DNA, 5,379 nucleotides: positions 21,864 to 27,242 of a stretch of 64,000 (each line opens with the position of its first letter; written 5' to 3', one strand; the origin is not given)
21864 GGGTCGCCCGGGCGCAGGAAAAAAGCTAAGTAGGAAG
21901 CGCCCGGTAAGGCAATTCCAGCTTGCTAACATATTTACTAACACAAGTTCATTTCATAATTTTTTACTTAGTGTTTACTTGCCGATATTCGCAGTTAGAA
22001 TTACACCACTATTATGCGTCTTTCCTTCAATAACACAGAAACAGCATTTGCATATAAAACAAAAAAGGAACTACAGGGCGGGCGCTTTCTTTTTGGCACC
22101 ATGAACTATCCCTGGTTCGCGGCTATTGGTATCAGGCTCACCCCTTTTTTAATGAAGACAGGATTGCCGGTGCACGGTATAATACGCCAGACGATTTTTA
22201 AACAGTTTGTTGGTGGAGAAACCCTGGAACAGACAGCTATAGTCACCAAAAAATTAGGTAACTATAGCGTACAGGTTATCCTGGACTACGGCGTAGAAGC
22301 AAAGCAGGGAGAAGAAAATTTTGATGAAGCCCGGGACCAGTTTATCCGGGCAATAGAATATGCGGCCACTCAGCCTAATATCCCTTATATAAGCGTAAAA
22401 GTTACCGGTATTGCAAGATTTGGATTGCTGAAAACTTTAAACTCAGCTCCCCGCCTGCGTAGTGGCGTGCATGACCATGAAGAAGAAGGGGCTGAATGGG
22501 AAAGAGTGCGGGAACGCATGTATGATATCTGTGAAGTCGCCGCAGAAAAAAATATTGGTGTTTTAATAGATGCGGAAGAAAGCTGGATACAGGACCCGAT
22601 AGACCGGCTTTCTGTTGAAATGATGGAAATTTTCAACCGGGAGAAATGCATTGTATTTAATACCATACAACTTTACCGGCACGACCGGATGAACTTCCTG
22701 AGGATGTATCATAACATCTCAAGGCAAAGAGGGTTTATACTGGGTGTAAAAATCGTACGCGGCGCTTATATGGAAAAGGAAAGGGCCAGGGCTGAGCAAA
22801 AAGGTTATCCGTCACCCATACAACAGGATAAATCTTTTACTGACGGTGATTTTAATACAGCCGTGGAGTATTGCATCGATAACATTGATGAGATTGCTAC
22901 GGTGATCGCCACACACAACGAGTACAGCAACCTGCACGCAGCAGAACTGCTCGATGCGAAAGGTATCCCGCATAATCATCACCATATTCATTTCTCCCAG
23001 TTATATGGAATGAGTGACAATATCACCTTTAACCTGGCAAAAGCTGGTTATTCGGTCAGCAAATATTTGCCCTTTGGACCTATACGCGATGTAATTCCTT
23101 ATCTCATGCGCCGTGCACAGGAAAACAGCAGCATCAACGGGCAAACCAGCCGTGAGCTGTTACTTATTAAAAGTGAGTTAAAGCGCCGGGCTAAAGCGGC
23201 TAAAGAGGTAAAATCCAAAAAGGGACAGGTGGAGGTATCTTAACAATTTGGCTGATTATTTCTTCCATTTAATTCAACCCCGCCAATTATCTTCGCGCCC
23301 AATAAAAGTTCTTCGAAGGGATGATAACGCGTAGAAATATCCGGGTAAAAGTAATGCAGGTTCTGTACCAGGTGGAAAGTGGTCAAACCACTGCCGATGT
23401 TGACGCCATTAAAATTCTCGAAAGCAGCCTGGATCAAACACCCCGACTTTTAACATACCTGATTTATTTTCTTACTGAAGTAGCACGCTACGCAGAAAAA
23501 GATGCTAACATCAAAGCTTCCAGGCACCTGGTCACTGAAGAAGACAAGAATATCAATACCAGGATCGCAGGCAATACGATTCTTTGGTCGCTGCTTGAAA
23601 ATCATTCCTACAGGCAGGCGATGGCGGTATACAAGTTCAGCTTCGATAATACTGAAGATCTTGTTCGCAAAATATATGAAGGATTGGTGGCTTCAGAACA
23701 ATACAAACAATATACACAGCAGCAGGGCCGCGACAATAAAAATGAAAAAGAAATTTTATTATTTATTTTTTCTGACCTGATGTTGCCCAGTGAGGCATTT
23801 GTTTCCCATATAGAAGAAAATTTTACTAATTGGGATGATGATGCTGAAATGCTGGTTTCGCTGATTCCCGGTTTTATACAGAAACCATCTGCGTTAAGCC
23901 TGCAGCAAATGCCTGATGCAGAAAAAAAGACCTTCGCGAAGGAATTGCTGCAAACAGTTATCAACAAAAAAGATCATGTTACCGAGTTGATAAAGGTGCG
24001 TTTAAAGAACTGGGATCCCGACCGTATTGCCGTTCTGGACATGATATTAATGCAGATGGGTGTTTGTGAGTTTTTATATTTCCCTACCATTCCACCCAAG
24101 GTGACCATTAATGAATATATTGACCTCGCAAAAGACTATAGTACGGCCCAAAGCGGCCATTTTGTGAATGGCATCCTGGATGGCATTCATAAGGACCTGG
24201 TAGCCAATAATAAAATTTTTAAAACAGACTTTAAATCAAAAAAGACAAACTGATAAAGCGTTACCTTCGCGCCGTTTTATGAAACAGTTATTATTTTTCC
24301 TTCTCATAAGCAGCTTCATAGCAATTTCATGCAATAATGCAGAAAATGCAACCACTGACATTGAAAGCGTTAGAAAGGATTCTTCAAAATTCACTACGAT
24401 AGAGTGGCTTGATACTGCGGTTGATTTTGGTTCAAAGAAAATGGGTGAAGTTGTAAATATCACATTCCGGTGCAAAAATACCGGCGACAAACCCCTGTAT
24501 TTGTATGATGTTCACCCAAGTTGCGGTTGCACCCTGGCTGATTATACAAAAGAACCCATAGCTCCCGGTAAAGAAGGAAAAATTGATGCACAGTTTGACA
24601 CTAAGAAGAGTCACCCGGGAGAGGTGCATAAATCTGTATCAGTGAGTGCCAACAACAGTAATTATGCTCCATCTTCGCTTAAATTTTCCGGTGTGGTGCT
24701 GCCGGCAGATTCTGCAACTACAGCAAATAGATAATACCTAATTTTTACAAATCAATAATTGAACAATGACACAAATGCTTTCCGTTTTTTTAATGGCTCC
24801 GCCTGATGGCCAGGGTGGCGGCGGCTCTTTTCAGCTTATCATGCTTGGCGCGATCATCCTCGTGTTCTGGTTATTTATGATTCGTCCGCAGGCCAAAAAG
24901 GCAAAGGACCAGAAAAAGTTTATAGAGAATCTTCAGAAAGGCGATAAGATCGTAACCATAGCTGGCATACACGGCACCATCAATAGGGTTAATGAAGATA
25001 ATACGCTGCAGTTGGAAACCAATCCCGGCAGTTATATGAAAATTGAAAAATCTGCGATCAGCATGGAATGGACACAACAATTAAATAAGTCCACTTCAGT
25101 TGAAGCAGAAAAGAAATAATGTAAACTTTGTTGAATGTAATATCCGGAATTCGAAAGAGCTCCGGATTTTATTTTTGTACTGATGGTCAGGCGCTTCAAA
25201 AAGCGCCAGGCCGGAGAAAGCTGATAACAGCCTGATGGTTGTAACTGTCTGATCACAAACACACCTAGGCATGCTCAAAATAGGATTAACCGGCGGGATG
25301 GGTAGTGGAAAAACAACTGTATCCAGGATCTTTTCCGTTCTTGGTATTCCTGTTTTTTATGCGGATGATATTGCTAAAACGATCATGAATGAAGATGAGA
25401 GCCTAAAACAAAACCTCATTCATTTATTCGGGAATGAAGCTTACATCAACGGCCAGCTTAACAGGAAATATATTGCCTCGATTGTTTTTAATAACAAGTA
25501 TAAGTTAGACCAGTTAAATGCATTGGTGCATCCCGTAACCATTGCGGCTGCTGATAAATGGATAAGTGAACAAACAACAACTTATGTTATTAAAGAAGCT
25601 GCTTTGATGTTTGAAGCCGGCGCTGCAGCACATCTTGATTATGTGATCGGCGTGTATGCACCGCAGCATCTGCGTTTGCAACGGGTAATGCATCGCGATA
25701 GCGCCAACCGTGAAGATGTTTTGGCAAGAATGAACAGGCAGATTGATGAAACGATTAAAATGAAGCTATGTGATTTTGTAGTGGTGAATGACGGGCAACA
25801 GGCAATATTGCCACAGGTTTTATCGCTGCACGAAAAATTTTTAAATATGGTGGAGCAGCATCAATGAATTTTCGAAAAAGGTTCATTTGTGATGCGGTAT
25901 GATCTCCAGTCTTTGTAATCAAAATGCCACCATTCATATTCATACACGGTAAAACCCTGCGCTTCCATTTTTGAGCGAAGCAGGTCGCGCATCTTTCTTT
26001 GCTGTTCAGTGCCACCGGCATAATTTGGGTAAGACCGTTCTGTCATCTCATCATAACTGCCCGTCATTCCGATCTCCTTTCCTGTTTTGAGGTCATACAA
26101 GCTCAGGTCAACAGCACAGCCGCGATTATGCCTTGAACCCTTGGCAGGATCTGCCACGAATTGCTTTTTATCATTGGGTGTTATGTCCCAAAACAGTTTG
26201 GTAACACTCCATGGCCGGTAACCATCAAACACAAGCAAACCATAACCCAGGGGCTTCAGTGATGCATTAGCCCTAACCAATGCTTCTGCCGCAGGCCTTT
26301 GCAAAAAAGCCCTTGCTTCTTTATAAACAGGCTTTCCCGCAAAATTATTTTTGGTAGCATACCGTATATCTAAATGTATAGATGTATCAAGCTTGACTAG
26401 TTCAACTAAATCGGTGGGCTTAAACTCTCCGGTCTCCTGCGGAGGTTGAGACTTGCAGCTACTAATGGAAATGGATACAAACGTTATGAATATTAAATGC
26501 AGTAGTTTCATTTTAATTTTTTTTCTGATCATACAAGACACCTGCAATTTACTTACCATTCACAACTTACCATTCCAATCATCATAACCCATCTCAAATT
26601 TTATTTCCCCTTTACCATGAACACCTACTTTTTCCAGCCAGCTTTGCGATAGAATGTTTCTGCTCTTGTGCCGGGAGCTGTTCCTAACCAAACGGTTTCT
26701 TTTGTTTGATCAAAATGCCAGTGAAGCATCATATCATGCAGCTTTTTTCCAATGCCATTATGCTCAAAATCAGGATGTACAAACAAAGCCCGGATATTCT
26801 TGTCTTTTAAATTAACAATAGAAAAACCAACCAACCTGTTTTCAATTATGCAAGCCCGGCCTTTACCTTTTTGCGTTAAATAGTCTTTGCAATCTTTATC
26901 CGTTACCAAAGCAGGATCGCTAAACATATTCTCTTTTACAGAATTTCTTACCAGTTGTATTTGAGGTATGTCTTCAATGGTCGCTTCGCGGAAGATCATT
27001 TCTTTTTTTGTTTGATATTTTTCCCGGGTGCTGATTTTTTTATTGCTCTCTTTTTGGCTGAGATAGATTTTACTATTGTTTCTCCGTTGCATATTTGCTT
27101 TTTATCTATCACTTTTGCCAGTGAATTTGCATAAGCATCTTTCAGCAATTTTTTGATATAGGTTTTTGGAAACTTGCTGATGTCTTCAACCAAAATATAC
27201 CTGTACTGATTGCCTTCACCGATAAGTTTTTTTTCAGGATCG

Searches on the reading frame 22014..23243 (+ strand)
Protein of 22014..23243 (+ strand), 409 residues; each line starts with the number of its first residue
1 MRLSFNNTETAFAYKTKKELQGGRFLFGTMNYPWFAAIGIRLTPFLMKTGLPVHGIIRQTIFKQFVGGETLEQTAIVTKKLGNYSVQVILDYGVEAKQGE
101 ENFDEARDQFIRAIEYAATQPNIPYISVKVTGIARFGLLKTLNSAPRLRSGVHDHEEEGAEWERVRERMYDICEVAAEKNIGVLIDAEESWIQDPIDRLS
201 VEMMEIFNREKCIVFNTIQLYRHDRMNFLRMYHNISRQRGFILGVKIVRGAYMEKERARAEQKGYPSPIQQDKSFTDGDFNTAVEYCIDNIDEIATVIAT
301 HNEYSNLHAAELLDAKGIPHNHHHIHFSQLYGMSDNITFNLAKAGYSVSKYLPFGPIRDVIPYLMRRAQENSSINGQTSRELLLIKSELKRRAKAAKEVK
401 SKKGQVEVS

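Call 76: search_protein_families(library=pfam, proteins=[window:22014-23243:+], max_evalue=0.0001)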
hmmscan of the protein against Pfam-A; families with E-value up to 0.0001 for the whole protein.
window:22014-23243:+ (409 aa): 1 family
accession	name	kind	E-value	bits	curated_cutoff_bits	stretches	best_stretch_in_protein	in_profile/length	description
PF01619.24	Pro_dh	-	3.5e-75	253.6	27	1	79-380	6-278/278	Proline dehydrogenase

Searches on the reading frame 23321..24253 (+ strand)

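Call 76: search_protein_families(library=pfam, proteins=[window:23321-24253:+], max_evalue=0.0001)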
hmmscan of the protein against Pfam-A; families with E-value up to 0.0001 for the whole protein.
window:23321-24253:+ (310 aa): 1 family
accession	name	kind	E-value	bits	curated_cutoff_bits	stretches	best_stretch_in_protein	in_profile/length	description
PF01029.23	NusB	-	2e-25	90.2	23.1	1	196-290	38-132/133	NusB family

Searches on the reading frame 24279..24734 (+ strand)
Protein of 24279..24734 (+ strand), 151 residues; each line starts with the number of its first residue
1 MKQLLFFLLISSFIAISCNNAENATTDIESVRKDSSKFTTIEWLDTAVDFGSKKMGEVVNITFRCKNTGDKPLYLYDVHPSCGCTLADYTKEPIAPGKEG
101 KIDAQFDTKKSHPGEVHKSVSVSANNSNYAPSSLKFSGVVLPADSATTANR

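Call 76: search_protein_families(library=pfam, proteins=[window:24279-24734:+], max_evalue=0.0001)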
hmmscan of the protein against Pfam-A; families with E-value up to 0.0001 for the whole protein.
window:24279-24734:+ (151 aa): 2 families
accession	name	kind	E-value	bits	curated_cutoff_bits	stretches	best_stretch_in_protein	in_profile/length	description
PF07610.17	DUF1573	-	8.2e-28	96.8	26.1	1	41-140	1-98/98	Protein of unknown function (DUF1573)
PF22544.2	HYDIN_VesB_CFA65-like_Ig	-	2.1e-11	44.4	25.5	1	43-137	5-98/100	HYDIN/CFA65/VesB-like, Ig-like domain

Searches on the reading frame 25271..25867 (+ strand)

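Call 76: search_protein_families(library=pfam, proteins=[window:25271-25867:+], max_evalue=0.0001)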
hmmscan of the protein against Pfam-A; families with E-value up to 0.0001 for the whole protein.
window:25271-25867:+ (198 aa): 2 families
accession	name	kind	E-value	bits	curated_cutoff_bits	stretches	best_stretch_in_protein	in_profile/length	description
PF01121.26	CoaE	-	2.4e-42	145.1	27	1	4-176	3-177/180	Dephospho-CoA kinase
PF13238.12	AAA_18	-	3e-05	24.9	29.4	0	4-147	1-116/128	AAA domain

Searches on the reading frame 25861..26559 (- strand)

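Call 76: search_protein_families(library=pfam, proteins=[window:25861-26559:-], max_evalue=0.0001)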
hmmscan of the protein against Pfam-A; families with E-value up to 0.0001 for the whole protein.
window:25861-26559:- (232 aa): 2 families
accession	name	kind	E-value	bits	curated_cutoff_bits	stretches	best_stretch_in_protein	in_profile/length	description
PF01427.22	Peptidase_M15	-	4.6e-38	131.5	27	1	49-218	3-187/199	D-ala-D-ala dipeptidase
PF02557.22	VanY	-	8.4e-05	22.8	25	0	86-215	4-129/132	D-alanyl-D-alanine carboxypeptidase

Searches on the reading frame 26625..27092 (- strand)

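Call 77: search_protein_families(library=pfam, proteins=[window:26625-27092:-], max_evalue=0.0001)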
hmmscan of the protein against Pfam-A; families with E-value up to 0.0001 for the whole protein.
window:26625-27092:- (155 aa): 3 families
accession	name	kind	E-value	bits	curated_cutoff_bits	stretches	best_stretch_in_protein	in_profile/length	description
PF13508.13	Acetyltransf_7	-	1.9e-09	38.2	27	1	82-154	7-83/84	Acetyltransferase (GNAT) domain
PF00583.31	Acetyltransf_1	-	2.8e-09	37.7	20.7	1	80-153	37-116/116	Acetyltransferase (GNAT) family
PF13673.13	Acetyltransf_10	-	2.8e-07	31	23.6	1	80-154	35-108/128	Acetyltransferase (GNAT) domain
